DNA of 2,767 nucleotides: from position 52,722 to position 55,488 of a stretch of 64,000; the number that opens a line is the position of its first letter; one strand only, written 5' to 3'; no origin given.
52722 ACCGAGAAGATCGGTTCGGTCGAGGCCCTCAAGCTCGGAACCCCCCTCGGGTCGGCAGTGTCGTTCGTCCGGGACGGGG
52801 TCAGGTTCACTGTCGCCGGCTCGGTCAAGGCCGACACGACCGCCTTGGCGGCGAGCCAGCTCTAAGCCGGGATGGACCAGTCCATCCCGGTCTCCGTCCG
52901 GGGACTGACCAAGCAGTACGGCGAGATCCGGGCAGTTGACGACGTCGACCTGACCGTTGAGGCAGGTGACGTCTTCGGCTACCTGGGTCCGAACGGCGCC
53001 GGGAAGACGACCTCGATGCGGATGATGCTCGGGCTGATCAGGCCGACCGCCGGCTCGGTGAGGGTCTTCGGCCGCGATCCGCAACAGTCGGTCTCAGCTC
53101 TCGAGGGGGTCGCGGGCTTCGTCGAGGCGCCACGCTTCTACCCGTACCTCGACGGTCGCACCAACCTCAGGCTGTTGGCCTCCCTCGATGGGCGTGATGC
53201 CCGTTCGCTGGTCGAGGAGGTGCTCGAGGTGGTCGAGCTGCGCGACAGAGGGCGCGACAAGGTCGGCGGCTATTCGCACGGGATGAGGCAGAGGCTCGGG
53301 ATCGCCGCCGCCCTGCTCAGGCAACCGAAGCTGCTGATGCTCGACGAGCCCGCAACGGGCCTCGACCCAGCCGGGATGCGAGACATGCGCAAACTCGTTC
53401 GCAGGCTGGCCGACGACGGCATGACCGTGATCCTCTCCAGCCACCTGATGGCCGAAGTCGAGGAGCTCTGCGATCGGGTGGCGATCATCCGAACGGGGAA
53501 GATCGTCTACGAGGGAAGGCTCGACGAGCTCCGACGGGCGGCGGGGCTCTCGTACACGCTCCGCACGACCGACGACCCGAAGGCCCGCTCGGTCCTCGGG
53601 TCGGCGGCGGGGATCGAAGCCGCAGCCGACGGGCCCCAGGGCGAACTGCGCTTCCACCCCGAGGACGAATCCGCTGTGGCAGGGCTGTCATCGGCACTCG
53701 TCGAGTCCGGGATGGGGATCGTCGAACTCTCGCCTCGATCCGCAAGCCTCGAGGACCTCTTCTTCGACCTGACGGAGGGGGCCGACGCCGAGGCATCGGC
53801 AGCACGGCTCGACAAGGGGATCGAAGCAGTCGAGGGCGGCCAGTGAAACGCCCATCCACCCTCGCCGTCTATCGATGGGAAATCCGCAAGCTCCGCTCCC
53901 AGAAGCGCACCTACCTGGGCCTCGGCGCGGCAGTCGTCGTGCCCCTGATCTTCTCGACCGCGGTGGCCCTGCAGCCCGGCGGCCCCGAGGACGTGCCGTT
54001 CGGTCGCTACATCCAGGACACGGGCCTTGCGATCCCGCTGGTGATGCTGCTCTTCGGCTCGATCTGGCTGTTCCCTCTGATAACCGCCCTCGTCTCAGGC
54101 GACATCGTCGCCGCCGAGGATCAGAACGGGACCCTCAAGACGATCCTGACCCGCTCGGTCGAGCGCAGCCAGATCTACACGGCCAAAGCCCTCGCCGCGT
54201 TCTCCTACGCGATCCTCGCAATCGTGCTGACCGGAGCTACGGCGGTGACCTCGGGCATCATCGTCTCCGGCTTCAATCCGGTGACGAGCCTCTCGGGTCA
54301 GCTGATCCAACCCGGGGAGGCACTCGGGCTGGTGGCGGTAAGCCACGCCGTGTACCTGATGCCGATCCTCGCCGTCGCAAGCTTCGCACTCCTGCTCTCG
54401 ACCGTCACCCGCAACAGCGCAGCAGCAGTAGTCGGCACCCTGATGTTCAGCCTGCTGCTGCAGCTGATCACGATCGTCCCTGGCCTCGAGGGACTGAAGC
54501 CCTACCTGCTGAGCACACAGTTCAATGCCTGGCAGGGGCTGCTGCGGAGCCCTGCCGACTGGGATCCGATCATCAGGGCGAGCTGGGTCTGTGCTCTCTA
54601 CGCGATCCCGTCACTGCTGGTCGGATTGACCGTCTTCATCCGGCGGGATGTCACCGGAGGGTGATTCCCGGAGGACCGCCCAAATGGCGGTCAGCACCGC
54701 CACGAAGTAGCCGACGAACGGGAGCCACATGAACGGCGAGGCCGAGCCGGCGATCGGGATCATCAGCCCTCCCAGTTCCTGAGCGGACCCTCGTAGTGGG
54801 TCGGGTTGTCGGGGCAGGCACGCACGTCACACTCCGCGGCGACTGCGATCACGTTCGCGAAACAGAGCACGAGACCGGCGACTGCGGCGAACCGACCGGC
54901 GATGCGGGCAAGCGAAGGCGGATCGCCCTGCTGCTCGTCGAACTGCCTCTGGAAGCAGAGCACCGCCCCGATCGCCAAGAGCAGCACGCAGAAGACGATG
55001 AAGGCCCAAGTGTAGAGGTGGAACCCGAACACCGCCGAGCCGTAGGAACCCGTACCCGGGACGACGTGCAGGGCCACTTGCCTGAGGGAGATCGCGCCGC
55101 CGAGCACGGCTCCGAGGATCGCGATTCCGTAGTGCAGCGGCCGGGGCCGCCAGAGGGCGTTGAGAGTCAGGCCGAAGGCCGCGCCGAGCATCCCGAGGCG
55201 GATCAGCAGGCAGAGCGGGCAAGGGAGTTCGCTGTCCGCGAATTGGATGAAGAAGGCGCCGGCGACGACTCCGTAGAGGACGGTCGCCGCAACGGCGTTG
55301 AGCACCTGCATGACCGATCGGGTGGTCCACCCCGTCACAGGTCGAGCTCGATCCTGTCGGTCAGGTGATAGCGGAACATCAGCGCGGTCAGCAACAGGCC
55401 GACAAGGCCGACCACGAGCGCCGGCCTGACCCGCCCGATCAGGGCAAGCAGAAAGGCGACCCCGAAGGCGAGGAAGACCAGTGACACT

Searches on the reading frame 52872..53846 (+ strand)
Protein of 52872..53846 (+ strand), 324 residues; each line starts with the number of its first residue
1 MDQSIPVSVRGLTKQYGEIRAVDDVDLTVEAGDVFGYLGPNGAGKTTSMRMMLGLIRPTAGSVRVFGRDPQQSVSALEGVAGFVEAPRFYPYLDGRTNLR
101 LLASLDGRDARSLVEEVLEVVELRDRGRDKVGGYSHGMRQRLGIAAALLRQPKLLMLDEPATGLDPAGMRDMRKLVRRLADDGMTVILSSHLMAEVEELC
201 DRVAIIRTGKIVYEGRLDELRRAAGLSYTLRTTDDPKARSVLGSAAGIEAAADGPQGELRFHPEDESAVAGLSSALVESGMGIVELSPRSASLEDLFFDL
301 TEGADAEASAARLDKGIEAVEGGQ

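Call 46: search_protein_families(library=pfam, proteins=[window:52872-53846:+])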
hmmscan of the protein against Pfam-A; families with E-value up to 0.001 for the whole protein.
window:52872-53846:+ (324 aa): 4 families
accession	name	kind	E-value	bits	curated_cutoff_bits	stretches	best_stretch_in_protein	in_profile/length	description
PF00005.33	ABC_tran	-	6.5e-26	92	25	1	23-161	2-136/137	ABC transporter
PF13304.12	AAA_21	-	3.9e-10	40.7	27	1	91-194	187-301/304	AAA domain, putative AbiEii toxin, Type IV TA system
PF13732.12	DrrA1-3_C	-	0.00015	22.9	27.4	1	215-299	1-79/81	ATP-binding protein DrrA1-3-like, C-terminal domain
PF13604.12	AAA_30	-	0.00042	20.6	27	0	34-188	20-121/191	AAA domain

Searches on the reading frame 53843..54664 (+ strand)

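Call 46: search_protein_families(library=pfam, proteins=[window:53843-54664:+])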
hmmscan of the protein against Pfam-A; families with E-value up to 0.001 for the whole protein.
window:53843-54664:+ (273 aa): 3 families
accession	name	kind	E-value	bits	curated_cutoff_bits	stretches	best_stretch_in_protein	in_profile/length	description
PF12730.13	ABC2_membrane_4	-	5.1e-16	59.6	27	1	12-202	4-175/179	ABC-2 family transporter protein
PF12679.13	ABC2_membrane_2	-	2.4e-11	43.9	27.2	1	73-214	74-203/283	ABC-2 family transporter protein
PF12698.13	ABC2_membrane_3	-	0.00011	21.9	31.6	1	68-211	167-287/347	ABC-2 family transporter protein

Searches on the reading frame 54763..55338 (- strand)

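Call 46: search_protein_families(library=pfam, proteins=[window:54763-55338:-])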
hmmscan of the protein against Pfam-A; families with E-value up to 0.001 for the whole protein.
window:54763-55338:- (191 aa): 1 family
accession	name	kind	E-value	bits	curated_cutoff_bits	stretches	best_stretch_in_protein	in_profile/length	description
PF02600.21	DsbB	-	1.9e-10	41.7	22.1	1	13-94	4-86/148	Disulfide bond formation protein DsbB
